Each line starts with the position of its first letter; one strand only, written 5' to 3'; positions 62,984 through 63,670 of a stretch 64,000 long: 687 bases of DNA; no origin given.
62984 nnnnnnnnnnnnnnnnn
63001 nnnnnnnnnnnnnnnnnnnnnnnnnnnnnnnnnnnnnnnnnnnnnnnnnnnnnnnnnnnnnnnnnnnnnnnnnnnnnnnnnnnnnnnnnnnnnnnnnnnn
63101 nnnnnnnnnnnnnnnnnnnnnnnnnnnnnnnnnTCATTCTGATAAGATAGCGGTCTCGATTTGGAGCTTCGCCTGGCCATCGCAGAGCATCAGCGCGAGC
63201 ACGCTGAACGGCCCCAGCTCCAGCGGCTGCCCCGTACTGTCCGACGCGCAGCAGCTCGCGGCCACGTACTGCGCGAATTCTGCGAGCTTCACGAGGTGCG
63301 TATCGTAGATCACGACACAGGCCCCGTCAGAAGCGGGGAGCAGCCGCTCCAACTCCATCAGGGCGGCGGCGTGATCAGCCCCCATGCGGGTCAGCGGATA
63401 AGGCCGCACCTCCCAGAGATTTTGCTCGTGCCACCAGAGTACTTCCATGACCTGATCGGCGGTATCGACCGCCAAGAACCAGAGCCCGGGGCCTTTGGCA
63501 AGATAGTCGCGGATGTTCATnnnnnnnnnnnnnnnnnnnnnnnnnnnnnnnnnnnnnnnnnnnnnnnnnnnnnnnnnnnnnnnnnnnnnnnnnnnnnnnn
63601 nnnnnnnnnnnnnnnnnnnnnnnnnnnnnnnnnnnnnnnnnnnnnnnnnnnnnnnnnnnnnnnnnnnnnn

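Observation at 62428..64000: Tandem array of diverged paralogous small genes, each preceded by the same ~85-nt leader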

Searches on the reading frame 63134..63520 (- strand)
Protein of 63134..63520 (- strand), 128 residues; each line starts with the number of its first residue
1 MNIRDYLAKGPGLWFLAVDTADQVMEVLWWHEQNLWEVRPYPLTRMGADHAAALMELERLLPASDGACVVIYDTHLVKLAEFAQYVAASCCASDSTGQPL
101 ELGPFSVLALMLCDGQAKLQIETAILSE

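Call 8: find_encoding_contigs(protein=window:63134-63520:-, flank=10000, max_places=10)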
Protein window:63134-63520:- (128 aa): no gene with exactly this product is on record in the collection.

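Call 14: search_protein_families(library=pfam, proteins=[window:63134-63520:-], max_evalue=0.1)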
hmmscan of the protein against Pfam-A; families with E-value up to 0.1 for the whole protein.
window:63134-63520:- (128 aa): 0 families

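Call 30: find_homologous_proteins(query=A2, max_evalue=10)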
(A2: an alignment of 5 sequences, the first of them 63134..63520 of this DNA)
Query A2 (5 sequences) (128 aa, profile of the alignment): 4 proteins with E <= 10 among 6764 candidates.
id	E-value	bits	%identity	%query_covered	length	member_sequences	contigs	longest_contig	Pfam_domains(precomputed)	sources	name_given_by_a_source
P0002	1.2e-47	180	-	-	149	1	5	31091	-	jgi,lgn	jgi:hypothetical protein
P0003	5.8e-42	161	-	-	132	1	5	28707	-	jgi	jgi:hypothetical protein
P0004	3.1e-31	127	100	100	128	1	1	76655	-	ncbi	-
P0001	6.2e-31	126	30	45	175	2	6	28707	-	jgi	jgi:hypothetical protein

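Call 32: find_encoding_contigs(protein=P0004, flank=10000, max_places=10)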
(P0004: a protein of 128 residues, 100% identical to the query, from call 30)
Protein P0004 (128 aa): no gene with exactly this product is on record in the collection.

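Call 33: find_encoding_contigs(protein=P0002, flank=10000, max_places=10)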
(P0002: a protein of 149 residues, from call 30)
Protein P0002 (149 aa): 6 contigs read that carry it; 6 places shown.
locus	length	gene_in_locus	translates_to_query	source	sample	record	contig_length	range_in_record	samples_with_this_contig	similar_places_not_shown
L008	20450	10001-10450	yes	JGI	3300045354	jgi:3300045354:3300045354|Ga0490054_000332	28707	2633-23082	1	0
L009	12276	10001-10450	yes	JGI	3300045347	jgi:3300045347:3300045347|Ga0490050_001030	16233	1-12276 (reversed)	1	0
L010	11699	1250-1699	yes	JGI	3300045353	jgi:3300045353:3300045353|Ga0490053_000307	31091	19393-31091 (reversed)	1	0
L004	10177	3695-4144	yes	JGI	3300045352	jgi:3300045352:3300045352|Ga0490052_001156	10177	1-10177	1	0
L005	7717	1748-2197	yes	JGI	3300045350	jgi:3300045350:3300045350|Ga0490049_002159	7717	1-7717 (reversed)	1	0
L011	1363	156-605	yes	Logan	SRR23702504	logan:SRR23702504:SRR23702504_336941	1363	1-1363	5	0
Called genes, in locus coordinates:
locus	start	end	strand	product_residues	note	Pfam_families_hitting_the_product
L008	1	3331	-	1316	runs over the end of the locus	PF04997:RNA_pol_Rpb1_1, PF00623:RNA_pol_Rpb1_2, PF04983:RNA_pol_Rpb1_3, PF05000:RNA_pol_Rpb1_4, PF04998:RNA_pol_Rpb1_5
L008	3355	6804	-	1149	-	PF04563:RNA_pol_Rpb2_1, PF04561:RNA_pol_Rpb2_2, PF04565:RNA_pol_Rpb2_3, PF10385:RNA_pol_Rpb2_45, PF00562:RNA_pol_Rpb2_6, PF04560:RNA_pol_Rpb2_7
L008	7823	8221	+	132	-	-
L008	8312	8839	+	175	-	-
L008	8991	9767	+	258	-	-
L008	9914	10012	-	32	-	-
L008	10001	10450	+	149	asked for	-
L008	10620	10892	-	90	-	-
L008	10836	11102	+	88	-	-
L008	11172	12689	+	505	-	PF05362:Lon_C, PF13541:ChlI, PF01078:Mg_chelatase, PF07728:AAA_5 (weak), PF13335:Mg_chelatase_C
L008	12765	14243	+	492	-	PF01476:LysM, PF23446:LysM1_NFP_LYK (faint), PF23473:LysM3_LYK4_5 (weak), PF01476:LysM, PF01551:Peptidase_M23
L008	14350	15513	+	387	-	-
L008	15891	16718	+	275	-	PF01258:zf-dskA_traR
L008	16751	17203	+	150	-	PF01252:Peptidase_A8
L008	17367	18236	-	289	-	PF13413:HTH_25 (weak), PF09136:Glucodextran_B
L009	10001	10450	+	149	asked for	-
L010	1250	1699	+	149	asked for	-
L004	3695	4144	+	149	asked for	-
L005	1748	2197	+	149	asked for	-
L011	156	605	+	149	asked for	-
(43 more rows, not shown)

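Call 34: search_protein_representatives(alignment_id=A2)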
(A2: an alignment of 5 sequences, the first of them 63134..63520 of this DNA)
Query: 5 sequences, 143 profile positions. Proteins with E-value up to 0.001 (for the whole library): 6; up to 1e-10: 4; up to 1e-30: 4. The best 6 are listed.
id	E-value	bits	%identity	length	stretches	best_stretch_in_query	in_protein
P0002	3.9e-48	179.6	-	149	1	1-142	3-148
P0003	1.8e-42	161.3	-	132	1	3-142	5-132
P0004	9.8e-32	126.5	-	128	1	15-142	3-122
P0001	2.0e-31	125.5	-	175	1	2-142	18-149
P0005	3.0e-04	37.4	-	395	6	98-115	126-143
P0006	4.6e-04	36.8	-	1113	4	38-99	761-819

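Call 37: find_encoding_contigs(protein=P0010, flank=10000, max_places=10)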
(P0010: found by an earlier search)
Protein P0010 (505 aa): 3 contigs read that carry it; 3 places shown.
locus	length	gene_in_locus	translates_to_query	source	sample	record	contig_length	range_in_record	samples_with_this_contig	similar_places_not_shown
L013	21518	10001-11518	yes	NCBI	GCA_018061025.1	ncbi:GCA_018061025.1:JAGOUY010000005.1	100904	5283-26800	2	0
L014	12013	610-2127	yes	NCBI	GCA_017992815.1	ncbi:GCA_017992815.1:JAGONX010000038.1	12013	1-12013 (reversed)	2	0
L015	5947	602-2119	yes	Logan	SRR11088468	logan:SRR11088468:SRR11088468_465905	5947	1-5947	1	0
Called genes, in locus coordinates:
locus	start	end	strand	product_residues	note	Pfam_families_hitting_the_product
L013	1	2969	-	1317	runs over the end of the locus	PF04997:RNA_pol_Rpb1_1, PF00623:RNA_pol_Rpb1_2, PF04983:RNA_pol_Rpb1_3, PF05000:RNA_pol_Rpb1_4, PF04998:RNA_pol_Rpb1_5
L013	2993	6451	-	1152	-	PF04563:RNA_pol_Rpb2_1, PF04561:RNA_pol_Rpb2_2, PF04565:RNA_pol_Rpb2_3, PF10385:RNA_pol_Rpb2_45, PF00562:RNA_pol_Rpb2_6, PF04560:RNA_pol_Rpb2_7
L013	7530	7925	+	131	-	-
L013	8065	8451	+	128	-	-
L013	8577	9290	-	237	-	-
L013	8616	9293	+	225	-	-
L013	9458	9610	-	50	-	-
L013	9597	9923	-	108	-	-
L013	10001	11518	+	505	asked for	PF05362:Lon_C, PF13541:ChlI, PF01078:Mg_chelatase, PF07728:AAA_5 (weak), PF13335:Mg_chelatase_C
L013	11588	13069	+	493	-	PF01476:LysM, PF23473:LysM3_LYK4_5 (weak), PF01476:LysM, PF01551:Peptidase_M23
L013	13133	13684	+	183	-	-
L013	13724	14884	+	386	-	-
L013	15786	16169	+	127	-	PF02152:FolB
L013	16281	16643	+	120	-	PF01258:zf-dskA_traR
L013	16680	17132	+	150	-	PF01252:Peptidase_A8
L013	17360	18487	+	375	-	-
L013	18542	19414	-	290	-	PF13413:HTH_25, PF09136:Glucodextran_B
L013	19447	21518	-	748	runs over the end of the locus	PF13491:FtsK_4TM, PF17854:FtsK_alpha, PF01580:FtsK_SpoIIIE, PF09397:FtsK_gamma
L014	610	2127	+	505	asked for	PF05362:Lon_C, PF13541:ChlI, PF01078:Mg_chelatase, PF07728:AAA_5 (weak), PF13335:Mg_chelatase_C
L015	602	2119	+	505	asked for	PF05362:Lon_C, PF13541:ChlI, PF01078:Mg_chelatase, PF07728:AAA_5 (weak), PF13335:Mg_chelatase_C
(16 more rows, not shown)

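Call 41: find_encoding_contigs(protein=P0018, flank=10000, max_places=10)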
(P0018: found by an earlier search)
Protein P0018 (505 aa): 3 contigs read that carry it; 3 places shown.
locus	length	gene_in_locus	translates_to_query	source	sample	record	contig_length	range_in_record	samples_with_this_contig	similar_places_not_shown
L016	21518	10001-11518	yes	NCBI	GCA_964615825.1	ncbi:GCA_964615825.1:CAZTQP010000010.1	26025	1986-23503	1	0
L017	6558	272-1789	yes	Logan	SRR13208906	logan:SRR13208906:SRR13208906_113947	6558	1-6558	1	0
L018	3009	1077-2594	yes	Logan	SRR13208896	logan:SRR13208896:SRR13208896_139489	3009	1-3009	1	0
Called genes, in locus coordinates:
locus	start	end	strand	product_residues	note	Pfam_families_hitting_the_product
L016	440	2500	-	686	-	PF04983:RNA_pol_Rpb1_3, PF05000:RNA_pol_Rpb1_4, PF04998:RNA_pol_Rpb1_5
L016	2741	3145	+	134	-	-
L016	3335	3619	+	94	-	-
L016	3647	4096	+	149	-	-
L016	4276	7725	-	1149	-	PF04563:RNA_pol_Rpb2_1, PF04561:RNA_pol_Rpb2_2, PF04565:RNA_pol_Rpb2_3, PF10385:RNA_pol_Rpb2_45, PF00562:RNA_pol_Rpb2_6, PF04560:RNA_pol_Rpb2_7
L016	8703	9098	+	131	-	-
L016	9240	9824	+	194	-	-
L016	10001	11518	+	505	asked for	PF05362:Lon_C, PF13541:ChlI, PF01078:Mg_chelatase, PF07728:AAA_5 (weak), PF13335:Mg_chelatase_C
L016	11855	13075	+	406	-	PF01476:LysM, PF23446:LysM1_NFP_LYK (faint), PF23473:LysM3_LYK4_5 (weak), PF01476:LysM, PF01551:Peptidase_M23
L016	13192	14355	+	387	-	-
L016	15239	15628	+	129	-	PF02152:FolB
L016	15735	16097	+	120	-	PF01258:zf-dskA_traR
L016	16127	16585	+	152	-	PF01252:Peptidase_A8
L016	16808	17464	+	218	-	-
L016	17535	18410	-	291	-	PF13413:HTH_25, PF09136:Glucodextran_B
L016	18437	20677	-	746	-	PF13491:FtsK_4TM, PF17854:FtsK_alpha, PF01580:FtsK_SpoIIIE, PF09397:FtsK_gamma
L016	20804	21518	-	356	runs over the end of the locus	PF00154:RecA_N, PF06745:ATPase (faint), PF08423:Rad51 (weak), PF01637:ATPase_2 (weak), PF27531:MT3502_N (weak), PF02283:CobU (weak), PF21096:RecA_C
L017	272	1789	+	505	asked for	PF05362:Lon_C, PF13541:ChlI, PF01078:Mg_chelatase, PF07728:AAA_5 (weak), PF13335:Mg_chelatase_C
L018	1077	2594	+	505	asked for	PF05362:Lon_C, PF13541:ChlI, PF01078:Mg_chelatase, PF07728:AAA_5 (weak), PF13335:Mg_chelatase_C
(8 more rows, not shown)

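Call 42: find_encoding_contigs(protein=P0015, flank=10000, max_places=10)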
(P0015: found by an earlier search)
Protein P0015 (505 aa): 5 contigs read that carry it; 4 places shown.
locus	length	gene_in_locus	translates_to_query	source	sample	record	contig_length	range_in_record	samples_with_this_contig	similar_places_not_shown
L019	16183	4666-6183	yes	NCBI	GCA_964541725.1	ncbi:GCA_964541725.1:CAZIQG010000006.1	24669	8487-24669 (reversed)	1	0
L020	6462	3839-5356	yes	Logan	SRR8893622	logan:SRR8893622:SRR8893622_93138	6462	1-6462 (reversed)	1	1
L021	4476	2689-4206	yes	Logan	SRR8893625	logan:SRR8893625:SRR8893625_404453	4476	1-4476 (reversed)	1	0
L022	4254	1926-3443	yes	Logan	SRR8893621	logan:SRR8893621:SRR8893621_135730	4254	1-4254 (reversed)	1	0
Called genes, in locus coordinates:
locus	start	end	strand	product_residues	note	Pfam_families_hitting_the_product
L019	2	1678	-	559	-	?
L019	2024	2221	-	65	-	-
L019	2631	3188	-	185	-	-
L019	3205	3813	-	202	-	-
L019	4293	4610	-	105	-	-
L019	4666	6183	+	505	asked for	PF05362:Lon_C, PF13541:ChlI, PF01078:Mg_chelatase, PF07728:AAA_5 (weak), PF13335:Mg_chelatase_C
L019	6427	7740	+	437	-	PF01476:LysM, PF23446:LysM1_NFP_LYK (faint), PF23473:LysM3_LYK4_5 (weak), PF01476:LysM, PF01551:Peptidase_M23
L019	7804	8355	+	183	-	-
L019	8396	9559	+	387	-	-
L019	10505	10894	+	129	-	PF02152:FolB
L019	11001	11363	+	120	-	PF01258:zf-dskA_traR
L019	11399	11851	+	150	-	PF01252:Peptidase_A8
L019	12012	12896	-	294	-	PF13413:HTH_25 (weak), PF09136:Glucodextran_B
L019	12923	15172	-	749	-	PF13491:FtsK_4TM, PF17854:FtsK_alpha, PF01580:FtsK_SpoIIIE, PF09397:FtsK_gamma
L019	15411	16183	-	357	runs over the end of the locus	PF00154:RecA_N, PF06745:ATPase (faint), PF08423:Rad51 (weak), PF01637:ATPase_2 (weak), PF27531:MT3502_N (weak), PF02283:CobU (weak), PF21096:RecA_C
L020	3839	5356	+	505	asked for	PF05362:Lon_C, PF13541:ChlI, PF01078:Mg_chelatase, PF07728:AAA_5 (weak), PF13335:Mg_chelatase_C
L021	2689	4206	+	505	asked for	PF05362:Lon_C, PF13541:ChlI, PF01078:Mg_chelatase, PF07728:AAA_5 (weak), PF13335:Mg_chelatase_C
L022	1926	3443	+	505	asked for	PF05362:Lon_C, PF13541:ChlI, PF01078:Mg_chelatase, PF07728:AAA_5 (weak), PF13335:Mg_chelatase_C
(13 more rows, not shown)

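Call 53: predict_structure(alignment_id=A3)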
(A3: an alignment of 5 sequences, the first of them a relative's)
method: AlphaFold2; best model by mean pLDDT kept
length: 132 residues; sequences in the alignment: 5
mean_pLDDT: 63.3   pTM: 0.58
mean pLDDT of the five models: 63.3, 59.2, 54.5, 40.0, 39.6
residues with pLDDT >= 90: 0; 70-90: 58; 50-70: 43; < 50: 31
segments of 3 or more residues with pLDDT < 50: 41-47, 49-70
pLDDT, mean of each block of 10 residues (from residue 1): 67 70 61 53 46 41 41 64 80 80 68 76 75 75
secondary structure, 60 per line:
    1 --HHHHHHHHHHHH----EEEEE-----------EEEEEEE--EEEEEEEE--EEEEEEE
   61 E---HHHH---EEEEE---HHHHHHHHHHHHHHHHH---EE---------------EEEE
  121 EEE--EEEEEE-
elements in order: H3-14 E19-23 E35-41 E44-51 E54-61 H65-68 E72-76 H80-96 E117-123 E126-131

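Call 54: predict_structure(alignment_id=A2)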
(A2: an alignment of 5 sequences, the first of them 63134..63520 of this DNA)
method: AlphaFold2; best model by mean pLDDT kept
length: 128 residues; sequences in the alignment: 5
mean_pLDDT: 65.6   pTM: 0.61
mean pLDDT of the five models: 65.6, 65.0, 64.4, 63.1, 62.2
residues with pLDDT >= 90: 0; 70-90: 65; 50-70: 32; < 50: 31
segments of 3 or more residues with pLDDT < 50: 91-107, 111-118, 123-128
pLDDT, mean of each block of 10 residues (from residue 1): 67 77 76 71 84 80 66 83 75 40 44 43 40
secondary structure, 60 per line:
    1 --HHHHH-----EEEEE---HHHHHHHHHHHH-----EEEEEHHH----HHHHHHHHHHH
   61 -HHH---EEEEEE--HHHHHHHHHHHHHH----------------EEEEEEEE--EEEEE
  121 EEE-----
elements in order: H3-7 E13-17 H21-32 E38-42 H50-60 E68-73 H76-89 E106-113 E116-123

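Call 59: fold_search(model_id=the predicted structure, library=pdb)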
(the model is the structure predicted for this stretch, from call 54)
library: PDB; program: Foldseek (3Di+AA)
matches with E <= 10: 422; with E <= 0.001: 0
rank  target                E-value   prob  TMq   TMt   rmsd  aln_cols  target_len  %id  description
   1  3qkr_B                3.4e-01  0.13  0.24  0.19  10.7       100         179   14  Mre11 Rad50 binding domain bound to Rad50 (released 2011-03-30)
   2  8kga_B                3.4e-01  0.09  0.22  0.15   9.8       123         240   13  SlNDPS1-AtcPT4 Chimera (released 2024-08-21)
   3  2lci_MODEL_1_A        4.4e-01  0.57  0.41  0.39   3.8        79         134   13  Solution NMR Structure of DE NOVO DESIGNED PROTEIN, P-LOOP NTPASE FOLD, Northeast Structural Genomics Consorti (released 2011-06-29)
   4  9n6c_D                5.0e-01  0.13  0.29  0.10  11.3       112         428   13  Structure of the Retron IA Complex without the HNH Nuclease (released 2025-04-23)
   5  8s6q_B                6.1e-01  0.11  0.35  0.26   9.9       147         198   18  RosC (released 2025-03-12)
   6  9n69_C                7.0e-01  0.15  0.30  0.10  10.9        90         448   12  Structure of the retron IA complex with HNH nuclease in the "down" orientation (released 2025-04-23)
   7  9jix_C                8.0e-01  0.33  0.42  0.37   4.4        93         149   22  Crystal structure of de novo designed ATPase, PL2x4_2 (released 2025-04-23)
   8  1tip_A                8.0e-01  0.15  0.35  0.26  14.3       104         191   14  THE BISPHOSPHATASE DOMAIN OF THE BIFUNCTIONAL RAT LIVER 6-PHOSPHOFRUCTO-2-KINASE/FRUCTOSE-2,6-BISPHOSPHATASE (released 1998-01-28)
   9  6m72                  9.1e-01  0.20  0.44  0.24   5.8       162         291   11  Crystal structure of Mycobacterium smegmatis MutT1 in complex with 8-oxo-dGDP (released 2020-10-14)
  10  7xwy                  9.1e-01  0.14  0.31  0.14   5.6        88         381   16  Crystal structure of spFft3 N-terminal truncation (released 2023-12-06)
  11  8x35_B                9.1e-01  0.04  0.19  0.12  10.0       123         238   15  Neryl diphosphate synthase from Solanum lycopersicum complexed with DMSAPP, IPP, and magnesium ion (form A) (released 2024-02-07)
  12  9jix_A                9.7e-01  0.28  0.40  0.34   4.5        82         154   18  Crystal structure of de novo designed ATPase, PL2x4_2 (released 2025-04-23)
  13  2yog_B                9.7e-01  0.23  0.39  0.27   6.4       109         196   16  Plasmodium falciparum thymidylate kinase in complex with a (thio)urea- alpha-deoxythymidine inhibitor (released 2013-07-24)
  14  8kgb_B                9.7e-01  0.06  0.21  0.14   9.9       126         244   13  SlNDPS1-AtcPT4 Chimera complexed with GSPP, Mg2+, and IPP (released 2024-08-21)
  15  8kgb_D                9.7e-01  0.05  0.21  0.15  10.0       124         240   14  SlNDPS1-AtcPT4 Chimera complexed with GSPP, Mg2+, and IPP (released 2024-08-21)
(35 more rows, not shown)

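Call 60: search_protein_families(library=padloc, proteins=[window:63134-63520:-, L013:8065-8448:+, L013:8616-9290:+, L019:3259-3939:+, L016:8703-9095:+], max_evalue=1)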
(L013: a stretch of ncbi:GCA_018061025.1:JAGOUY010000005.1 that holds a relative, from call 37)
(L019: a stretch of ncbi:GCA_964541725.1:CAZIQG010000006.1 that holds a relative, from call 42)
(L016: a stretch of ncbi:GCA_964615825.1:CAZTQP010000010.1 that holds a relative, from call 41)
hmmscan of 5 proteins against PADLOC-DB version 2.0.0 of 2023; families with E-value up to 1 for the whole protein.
window:63134-63520:- (128 aa): 0 families

L013:8065-8448:+ (128 aa): 0 families

L013:8616-9290:+ (225 aa): 0 families

L019:3259-3939:+ (227 aa): 0 families

L016:8703-9095:+ (131 aa): 0 families

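Call 61: search_protein_families(library=phrogs, proteins=[window:63134-63520:-, L013:8065-8448:+, L013:8616-9290:+, L019:3259-3939:+, L016:8703-9095:+], max_evalue=1)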
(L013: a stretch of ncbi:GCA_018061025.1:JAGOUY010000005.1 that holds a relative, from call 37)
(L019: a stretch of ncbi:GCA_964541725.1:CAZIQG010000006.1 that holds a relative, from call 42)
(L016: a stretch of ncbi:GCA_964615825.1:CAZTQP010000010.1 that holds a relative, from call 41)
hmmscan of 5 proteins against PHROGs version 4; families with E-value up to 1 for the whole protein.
window:63134-63520:- (128 aa): 0 families

L013:8065-8448:+ (128 aa): 1 family
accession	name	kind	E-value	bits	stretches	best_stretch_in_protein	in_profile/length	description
phrog_5721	-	unknown function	0.35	12.3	1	5-44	11-48/100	-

L013:8616-9290:+ (225 aa): 1 family
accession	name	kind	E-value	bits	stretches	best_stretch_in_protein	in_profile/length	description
phrog_26780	-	unknown function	0.061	14.3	1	71-96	33-58/62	-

L019:3259-3939:+ (227 aa): 1 family
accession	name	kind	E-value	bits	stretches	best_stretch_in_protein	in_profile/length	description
phrog_18724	-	unknown function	0.29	12.4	1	38-73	8-43/64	-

L016:8703-9095:+ (131 aa): 0 families

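Call 62: search_protein_families(library=pfam, proteins=[L013:8065-8448:+, L013:8616-9290:+, L019:3259-3939:+, L016:8703-9095:+, L013:9597-9923:-], max_evalue=1)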
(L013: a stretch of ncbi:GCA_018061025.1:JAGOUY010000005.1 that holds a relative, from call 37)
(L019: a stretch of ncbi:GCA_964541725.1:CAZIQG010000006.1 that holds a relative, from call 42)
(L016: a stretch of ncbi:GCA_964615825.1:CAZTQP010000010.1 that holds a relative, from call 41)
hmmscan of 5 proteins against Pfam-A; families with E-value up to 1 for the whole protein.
L013:8065-8448:+ (128 aa): 0 families

L013:8616-9290:+ (225 aa): 2 families
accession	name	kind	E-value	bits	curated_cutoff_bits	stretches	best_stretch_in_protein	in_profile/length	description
PF22285.2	DUF6962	-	0.088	13.3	27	1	35-74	35-74/198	Family of unknown function (DUF6962)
PF13185.12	GAF_2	-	0.22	12.1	28.6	1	99-159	70-125/136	GAF domain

L019:3259-3939:+ (227 aa): 1 family
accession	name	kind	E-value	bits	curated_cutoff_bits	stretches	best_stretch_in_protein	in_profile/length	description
PF13630.11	SdpI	-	0.07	13.7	28.2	1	21-71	18-70/71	SdpI/YfhL protein family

L016:8703-9095:+ (131 aa): 0 families

L013:9597-9923:- (108 aa): 0 families

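Call 75: search_solved_structures(query=A6, max_evalue=10)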
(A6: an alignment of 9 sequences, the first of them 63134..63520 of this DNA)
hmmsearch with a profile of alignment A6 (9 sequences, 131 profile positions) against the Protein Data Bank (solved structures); distinct sequences matched with E-value up to 10: 0.

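Call 89: find_encoding_contigs(protein=P0016, flank=10000, max_places=10)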
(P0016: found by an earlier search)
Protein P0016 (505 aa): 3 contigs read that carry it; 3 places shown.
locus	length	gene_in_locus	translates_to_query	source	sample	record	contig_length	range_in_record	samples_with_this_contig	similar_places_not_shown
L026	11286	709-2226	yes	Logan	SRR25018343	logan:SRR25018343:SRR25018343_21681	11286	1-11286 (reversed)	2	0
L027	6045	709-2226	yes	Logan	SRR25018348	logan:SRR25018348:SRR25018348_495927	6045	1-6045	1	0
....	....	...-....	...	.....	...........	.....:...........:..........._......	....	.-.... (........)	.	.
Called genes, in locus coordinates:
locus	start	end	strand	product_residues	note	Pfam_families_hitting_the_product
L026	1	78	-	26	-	?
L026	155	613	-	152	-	-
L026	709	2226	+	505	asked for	PF05362:Lon_C, PF13541:ChlI, PF01078:Mg_chelatase, PF07728:AAA_5 (faint), PF13335:Mg_chelatase_C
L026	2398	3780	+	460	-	PF01476:LysM, PF23446:LysM1_NFP_LYK (faint), PF23473:LysM3_LYK4_5 (weak), PF01476:LysM, PF01551:Peptidase_M23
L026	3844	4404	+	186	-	-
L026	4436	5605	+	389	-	-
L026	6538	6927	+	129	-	PF02152:FolB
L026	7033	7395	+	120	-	PF01258:zf-dskA_traR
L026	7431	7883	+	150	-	PF01252:Peptidase_A8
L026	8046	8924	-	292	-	PF13413:HTH_25 (weak), PF09136:Glucodextran_B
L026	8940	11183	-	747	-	PF13491:FtsK_4TM, PF17854:FtsK_alpha, PF01580:FtsK_SpoIIIE, PF09397:FtsK_gamma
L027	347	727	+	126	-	-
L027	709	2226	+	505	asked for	PF05362:Lon_C, PF13541:ChlI, PF01078:Mg_chelatase, PF07728:AAA_5 (faint), PF13335:Mg_chelatase_C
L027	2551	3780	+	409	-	PF01476:LysM, PF23473:LysM3_LYK4_5 (weak), PF23446:LysM1_NFP_LYK (faint), PF01476:LysM, PF01551:Peptidase_M23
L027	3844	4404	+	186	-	-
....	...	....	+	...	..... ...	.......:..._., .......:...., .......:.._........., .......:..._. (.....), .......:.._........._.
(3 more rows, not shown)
